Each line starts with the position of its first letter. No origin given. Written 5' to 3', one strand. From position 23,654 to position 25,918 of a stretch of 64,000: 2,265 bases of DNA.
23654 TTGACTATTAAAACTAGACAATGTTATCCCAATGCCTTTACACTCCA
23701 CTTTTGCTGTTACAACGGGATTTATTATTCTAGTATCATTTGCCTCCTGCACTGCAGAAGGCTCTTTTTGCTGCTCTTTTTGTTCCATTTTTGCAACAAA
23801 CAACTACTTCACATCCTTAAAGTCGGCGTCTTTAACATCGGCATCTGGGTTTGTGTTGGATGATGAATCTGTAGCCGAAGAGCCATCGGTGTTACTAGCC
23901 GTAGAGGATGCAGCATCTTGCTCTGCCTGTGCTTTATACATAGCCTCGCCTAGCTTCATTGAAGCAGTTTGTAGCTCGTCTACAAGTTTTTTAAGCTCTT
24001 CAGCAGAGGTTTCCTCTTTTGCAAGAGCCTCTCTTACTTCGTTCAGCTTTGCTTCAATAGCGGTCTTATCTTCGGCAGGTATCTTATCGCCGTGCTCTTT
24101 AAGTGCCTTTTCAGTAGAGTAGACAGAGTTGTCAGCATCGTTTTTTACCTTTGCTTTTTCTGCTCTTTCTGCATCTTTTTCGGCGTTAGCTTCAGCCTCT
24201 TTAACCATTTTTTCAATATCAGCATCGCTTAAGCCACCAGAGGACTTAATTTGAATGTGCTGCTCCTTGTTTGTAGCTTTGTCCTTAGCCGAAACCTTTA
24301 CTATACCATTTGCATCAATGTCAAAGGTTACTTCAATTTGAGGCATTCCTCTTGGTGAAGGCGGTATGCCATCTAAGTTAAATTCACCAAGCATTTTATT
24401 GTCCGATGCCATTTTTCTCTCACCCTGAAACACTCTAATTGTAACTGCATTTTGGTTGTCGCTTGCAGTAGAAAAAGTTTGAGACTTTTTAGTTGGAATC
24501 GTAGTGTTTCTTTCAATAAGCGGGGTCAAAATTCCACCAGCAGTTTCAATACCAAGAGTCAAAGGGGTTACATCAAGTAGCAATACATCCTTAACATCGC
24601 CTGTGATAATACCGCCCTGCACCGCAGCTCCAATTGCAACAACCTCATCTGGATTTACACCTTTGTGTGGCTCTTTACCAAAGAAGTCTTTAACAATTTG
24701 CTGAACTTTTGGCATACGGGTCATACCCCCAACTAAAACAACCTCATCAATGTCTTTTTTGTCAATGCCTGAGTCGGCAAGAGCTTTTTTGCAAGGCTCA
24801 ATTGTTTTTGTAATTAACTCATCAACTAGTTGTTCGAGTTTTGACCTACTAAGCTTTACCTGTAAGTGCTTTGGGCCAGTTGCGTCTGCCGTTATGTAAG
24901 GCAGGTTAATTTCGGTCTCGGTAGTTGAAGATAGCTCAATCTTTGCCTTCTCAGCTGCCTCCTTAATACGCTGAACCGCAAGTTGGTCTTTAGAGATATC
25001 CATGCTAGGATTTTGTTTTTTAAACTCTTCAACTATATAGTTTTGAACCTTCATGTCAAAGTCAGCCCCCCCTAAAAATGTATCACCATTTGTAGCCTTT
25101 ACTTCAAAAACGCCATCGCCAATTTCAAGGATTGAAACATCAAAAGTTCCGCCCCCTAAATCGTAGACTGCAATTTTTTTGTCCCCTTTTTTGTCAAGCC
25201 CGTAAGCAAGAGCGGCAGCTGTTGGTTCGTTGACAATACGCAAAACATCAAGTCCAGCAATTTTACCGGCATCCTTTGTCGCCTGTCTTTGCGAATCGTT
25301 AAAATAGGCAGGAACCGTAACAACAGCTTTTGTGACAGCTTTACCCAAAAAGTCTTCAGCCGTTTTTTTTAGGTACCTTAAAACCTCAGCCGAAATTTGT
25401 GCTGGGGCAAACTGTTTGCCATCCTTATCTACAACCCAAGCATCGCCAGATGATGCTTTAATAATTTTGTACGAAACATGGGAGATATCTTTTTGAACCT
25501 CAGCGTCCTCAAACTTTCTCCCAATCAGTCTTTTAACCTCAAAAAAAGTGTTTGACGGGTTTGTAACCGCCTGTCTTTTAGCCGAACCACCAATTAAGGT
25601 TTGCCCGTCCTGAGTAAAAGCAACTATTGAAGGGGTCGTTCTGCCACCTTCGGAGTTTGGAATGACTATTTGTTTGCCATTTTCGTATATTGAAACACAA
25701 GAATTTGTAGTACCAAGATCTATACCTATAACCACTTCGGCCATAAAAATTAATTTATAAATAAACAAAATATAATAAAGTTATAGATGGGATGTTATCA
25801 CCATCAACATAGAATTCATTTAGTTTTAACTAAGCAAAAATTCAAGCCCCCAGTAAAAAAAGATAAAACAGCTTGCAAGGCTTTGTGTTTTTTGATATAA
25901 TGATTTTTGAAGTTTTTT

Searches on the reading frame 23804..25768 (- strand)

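Call 32: search_protein_families(library=pfam, proteins=[window:23804-25768:-], max_evalue=0.00001)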
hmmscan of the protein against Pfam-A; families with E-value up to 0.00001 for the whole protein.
window:23804-25768:- (654 aa): 2 families
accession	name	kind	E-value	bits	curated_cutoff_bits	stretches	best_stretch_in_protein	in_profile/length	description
PF00012.26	HSP70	-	1.6e-265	882.5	20.6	1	13-612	1-599/599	Hsp70 protein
PF06723.19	MreB_Mbl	-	4.6e-17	62.3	27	1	124-382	72-316/327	MreB/Mbl protein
